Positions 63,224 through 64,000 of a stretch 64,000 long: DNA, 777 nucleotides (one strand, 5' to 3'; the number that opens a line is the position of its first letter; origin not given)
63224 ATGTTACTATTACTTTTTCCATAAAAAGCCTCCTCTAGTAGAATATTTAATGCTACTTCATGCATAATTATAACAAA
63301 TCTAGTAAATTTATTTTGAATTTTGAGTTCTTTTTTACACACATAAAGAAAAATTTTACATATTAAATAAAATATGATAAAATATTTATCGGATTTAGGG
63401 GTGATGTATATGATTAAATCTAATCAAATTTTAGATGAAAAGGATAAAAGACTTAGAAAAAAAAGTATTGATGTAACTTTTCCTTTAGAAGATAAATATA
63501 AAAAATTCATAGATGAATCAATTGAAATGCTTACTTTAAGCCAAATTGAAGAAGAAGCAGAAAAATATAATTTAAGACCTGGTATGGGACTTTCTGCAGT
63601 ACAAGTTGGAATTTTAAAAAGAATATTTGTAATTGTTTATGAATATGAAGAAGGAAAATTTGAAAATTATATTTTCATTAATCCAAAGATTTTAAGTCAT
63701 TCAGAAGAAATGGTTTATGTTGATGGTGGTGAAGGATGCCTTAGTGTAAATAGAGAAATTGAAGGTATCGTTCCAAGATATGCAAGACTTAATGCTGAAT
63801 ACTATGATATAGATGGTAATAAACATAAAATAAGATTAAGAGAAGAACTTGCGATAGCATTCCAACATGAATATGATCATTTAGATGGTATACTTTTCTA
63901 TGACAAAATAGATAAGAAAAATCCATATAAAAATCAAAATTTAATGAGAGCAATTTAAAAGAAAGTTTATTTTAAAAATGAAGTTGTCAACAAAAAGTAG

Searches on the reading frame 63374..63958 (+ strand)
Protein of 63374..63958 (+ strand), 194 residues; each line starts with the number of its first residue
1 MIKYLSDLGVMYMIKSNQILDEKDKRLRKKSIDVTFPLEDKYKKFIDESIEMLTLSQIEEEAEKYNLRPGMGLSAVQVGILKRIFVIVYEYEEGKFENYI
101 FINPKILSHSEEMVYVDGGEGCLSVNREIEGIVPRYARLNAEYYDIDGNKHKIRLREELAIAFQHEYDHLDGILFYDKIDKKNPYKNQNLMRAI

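Call 32: search_protein_families(library=pfam, proteins=[window:63374-63958:+], max_evalue=0.001)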
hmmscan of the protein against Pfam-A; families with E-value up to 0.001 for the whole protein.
window:63374-63958:+ (194 aa): 1 family
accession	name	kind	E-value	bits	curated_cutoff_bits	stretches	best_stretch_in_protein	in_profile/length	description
PF01327.26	Pep_deformylase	-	3.2e-38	131.2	22.8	1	18-183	3-154/156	Polypeptide deformylase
